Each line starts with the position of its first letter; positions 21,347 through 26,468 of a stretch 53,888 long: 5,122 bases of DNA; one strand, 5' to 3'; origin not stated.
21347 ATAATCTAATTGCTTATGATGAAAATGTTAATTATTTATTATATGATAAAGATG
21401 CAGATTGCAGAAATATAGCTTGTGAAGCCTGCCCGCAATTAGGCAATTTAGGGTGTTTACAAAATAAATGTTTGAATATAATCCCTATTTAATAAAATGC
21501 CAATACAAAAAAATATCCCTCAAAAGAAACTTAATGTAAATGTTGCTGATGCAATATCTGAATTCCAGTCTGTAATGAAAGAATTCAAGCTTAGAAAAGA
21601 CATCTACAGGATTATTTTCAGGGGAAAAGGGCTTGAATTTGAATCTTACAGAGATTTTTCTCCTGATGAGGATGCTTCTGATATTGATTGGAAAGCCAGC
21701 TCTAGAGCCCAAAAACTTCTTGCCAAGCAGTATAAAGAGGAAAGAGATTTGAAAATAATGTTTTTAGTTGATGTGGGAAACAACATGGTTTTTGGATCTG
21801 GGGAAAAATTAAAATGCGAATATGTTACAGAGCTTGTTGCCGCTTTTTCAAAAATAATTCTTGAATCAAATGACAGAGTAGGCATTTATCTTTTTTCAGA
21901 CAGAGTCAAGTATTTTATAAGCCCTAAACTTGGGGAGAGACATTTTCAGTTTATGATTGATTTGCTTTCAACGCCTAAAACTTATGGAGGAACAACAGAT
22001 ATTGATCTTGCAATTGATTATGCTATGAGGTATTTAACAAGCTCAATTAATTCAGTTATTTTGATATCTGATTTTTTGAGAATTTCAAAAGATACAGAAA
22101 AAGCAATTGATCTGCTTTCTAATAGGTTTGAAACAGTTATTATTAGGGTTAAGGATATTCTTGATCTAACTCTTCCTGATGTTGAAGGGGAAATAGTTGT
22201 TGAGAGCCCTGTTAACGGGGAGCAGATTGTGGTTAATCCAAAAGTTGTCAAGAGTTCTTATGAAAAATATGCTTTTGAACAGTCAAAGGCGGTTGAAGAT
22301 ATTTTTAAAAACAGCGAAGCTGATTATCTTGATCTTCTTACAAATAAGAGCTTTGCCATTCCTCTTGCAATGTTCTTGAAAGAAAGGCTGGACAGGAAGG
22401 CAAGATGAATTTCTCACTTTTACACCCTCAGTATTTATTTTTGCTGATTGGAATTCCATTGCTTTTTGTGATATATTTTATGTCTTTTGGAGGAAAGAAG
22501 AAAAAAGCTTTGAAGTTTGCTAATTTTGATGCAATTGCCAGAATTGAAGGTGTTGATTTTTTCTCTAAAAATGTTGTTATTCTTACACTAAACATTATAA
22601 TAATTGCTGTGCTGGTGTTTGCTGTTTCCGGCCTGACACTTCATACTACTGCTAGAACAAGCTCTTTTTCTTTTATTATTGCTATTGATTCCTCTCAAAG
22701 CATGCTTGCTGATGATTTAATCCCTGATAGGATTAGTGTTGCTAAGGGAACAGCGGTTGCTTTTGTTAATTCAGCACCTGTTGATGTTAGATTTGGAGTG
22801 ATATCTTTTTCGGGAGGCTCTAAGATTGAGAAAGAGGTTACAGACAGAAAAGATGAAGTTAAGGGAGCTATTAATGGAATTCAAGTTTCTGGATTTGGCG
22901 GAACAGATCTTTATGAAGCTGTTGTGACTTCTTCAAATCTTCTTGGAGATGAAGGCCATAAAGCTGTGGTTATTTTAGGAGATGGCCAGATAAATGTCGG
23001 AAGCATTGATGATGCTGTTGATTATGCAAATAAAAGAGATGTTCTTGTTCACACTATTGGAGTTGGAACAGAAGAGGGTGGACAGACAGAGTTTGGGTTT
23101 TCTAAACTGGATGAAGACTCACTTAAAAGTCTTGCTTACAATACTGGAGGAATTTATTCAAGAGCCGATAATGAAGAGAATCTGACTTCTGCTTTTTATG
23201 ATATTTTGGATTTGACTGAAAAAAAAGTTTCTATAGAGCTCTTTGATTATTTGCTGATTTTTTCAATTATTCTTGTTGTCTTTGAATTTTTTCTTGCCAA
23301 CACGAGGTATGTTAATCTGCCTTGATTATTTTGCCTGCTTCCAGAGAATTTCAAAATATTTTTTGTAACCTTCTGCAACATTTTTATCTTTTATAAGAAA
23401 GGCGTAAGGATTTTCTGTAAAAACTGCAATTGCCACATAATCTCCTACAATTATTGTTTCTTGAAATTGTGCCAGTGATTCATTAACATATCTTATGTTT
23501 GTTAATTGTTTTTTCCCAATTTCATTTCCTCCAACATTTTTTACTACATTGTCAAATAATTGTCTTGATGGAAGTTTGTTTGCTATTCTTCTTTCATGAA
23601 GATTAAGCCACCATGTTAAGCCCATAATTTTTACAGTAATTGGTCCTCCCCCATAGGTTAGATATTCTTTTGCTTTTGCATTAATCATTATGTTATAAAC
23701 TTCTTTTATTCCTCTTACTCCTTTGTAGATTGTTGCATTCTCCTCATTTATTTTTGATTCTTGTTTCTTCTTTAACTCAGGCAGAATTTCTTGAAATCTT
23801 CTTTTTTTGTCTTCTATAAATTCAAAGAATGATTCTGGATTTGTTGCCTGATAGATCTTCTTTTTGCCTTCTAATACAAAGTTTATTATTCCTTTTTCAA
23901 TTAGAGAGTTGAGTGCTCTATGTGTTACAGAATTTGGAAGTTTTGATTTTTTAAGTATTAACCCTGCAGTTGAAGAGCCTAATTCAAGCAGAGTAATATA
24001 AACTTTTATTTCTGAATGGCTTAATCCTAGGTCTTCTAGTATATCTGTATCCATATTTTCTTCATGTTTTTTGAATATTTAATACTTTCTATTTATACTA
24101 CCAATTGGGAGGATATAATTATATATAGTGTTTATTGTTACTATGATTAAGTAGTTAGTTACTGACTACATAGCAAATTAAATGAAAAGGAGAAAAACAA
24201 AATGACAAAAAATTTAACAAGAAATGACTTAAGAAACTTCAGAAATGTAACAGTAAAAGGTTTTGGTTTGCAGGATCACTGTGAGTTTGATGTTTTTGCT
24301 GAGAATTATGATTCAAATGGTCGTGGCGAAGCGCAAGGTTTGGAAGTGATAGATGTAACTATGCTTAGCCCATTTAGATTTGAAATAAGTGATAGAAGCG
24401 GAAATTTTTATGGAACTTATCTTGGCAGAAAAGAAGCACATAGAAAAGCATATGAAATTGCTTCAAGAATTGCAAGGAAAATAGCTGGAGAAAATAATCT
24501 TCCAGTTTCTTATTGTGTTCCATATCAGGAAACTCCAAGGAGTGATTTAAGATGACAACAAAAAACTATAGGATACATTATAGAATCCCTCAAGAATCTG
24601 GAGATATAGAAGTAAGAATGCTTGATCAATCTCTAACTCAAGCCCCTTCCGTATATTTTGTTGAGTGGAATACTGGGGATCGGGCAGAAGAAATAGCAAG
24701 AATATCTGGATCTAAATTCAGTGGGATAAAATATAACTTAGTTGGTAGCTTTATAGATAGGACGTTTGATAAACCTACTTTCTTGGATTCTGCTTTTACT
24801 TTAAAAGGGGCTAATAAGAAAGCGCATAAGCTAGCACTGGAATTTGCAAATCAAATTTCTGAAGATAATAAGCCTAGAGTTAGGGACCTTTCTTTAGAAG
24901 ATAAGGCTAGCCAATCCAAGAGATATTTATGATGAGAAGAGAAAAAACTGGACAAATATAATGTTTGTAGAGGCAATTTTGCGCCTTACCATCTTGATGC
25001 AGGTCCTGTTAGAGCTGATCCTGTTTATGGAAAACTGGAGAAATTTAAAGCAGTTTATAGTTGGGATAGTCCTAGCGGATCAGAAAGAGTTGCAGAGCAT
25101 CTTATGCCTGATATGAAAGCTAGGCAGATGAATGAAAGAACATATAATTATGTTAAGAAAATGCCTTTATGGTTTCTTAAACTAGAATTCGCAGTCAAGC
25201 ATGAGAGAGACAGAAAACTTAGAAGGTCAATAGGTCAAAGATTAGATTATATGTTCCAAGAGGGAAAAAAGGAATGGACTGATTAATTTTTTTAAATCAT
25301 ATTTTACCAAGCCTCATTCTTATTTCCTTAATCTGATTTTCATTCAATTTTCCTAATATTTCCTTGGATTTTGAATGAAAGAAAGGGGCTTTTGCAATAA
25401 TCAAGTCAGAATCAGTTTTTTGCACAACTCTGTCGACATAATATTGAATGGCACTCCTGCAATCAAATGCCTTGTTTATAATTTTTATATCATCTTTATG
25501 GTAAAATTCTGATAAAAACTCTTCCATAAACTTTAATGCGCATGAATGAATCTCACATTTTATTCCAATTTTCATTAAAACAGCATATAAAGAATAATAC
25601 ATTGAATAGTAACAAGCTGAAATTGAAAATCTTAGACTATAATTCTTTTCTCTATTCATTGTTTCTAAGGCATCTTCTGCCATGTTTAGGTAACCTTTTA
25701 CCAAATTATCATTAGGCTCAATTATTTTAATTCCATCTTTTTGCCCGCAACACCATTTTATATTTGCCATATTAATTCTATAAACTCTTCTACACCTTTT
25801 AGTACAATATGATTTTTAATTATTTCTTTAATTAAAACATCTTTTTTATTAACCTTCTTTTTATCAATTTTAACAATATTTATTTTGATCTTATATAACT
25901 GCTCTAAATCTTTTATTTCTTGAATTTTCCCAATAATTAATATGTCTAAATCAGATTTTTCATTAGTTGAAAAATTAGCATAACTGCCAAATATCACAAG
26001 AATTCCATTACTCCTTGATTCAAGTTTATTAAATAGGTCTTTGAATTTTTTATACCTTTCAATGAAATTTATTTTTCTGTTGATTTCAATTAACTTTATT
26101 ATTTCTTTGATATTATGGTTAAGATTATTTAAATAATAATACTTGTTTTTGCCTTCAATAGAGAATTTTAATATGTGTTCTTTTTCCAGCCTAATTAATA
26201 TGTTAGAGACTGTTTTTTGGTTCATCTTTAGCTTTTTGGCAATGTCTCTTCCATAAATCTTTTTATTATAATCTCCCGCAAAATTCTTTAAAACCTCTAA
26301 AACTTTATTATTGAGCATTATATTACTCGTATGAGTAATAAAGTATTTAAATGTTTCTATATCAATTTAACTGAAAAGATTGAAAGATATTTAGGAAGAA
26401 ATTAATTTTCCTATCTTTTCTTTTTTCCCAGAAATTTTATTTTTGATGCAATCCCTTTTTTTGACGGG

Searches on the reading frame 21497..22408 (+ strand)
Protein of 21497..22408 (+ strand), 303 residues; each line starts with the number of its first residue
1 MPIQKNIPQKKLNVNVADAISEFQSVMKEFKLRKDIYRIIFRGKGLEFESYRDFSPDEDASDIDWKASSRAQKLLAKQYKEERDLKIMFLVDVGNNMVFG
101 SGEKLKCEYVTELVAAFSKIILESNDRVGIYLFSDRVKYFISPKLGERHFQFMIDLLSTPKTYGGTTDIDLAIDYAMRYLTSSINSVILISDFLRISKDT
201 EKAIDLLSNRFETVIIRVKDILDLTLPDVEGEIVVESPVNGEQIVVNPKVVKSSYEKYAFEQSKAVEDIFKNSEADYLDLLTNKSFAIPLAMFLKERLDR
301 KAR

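Call 56: search_protein_families(library=pfam, proteins=[window:21497-22408:+], max_evalue=0.001)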
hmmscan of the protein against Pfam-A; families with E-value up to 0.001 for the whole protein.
window:21497-22408:+ (303 aa): 4 families
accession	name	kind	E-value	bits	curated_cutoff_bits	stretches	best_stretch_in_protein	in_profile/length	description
PF01882.25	DUF58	-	7.5e-36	123.8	23.4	1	51-263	2-214/216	Protein of unknown function DUF58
PF13519.12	VWA_2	-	1.7e-12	48.3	27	1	87-193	1-106/107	von Willebrand factor type A domain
PF00092.34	VWA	-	9.4e-06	26.4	23.8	1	87-192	2-112/174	von Willebrand factor type A domain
PF05762.20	VWA_CoxE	-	0.00041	20.3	26.4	1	80-200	52-166/222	VWA domain containing CoxE-like protein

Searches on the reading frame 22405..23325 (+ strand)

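Call 56: search_protein_families(library=pfam, proteins=[window:22405-23325:+], max_evalue=0.001)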
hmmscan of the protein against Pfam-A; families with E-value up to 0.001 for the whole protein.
window:22405-23325:+ (306 aa): 3 families
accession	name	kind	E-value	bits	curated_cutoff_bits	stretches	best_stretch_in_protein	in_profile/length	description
PF13519.12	VWA_2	-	8.2e-16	59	27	1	91-195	2-107/107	von Willebrand factor type A domain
PF00092.34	VWA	-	3.4e-12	47.4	23.8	1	91-263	3-171/174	von Willebrand factor type A domain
PF07584.16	BatA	-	0.00026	21.8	25.9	1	1-75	1-75/77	Aerotolerance regulator N-terminal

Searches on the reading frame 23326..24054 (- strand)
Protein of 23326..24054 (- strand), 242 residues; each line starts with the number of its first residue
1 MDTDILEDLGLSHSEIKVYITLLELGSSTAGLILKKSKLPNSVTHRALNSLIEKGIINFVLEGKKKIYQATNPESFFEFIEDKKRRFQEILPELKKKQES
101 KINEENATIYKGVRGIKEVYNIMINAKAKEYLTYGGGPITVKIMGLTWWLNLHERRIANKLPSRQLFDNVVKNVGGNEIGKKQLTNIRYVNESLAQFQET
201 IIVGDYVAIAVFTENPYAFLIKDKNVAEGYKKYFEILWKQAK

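Call 56: search_protein_families(library=pfam, proteins=[window:23326-24054:-], max_evalue=0.001)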
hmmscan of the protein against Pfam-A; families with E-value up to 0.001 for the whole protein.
window:23326-24054:- (242 aa): 2 families
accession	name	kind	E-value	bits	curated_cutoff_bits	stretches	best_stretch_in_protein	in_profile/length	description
PF01978.25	TrmB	-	1.3e-15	57.4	25.6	1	6-74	1-68/68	Sugar-specific transcriptional regulator TrmB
PF08221.17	HTH_9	-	9.4e-05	22.9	23.4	1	17-61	17-61/62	RNA polymerase III subunit RPC82 helix-turn-helix domain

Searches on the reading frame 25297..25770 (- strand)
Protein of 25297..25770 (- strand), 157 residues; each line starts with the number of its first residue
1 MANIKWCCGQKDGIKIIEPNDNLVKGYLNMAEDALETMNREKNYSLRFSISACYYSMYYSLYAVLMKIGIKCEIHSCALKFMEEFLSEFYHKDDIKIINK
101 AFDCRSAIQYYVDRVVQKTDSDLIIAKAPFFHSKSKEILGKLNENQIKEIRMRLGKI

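Call 56: search_protein_families(library=pfam, proteins=[window:25297-25770:-], max_evalue=0.001)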
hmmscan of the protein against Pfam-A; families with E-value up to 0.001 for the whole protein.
window:25297-25770:- (157 aa): 1 family
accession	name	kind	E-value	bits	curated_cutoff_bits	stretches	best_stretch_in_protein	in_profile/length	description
PF05168.19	HEPN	-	0.00011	22.8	22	1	27-129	4-108/117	HEPN domain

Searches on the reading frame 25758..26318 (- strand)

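Call 56: search_protein_families(library=pfam, proteins=[window:25758-26318:-], max_evalue=0.001)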
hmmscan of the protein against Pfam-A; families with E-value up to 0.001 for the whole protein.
window:25758-26318:- (186 aa): 3 families
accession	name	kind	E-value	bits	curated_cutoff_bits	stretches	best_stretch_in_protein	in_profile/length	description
PF01909.29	NTP_transf_2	-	1e-06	29.5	21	1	93-174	5-85/93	Nucleotidyltransferase domain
PF18765.7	Polbeta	-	4.4e-06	27.2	26.9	1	106-173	15-87/93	Polymerase beta, Nucleotidyltransferase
PF24033.1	DUF7342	-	0.00087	19.7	31.6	0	25-97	22-94/150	Family of unknown function (DUF7342)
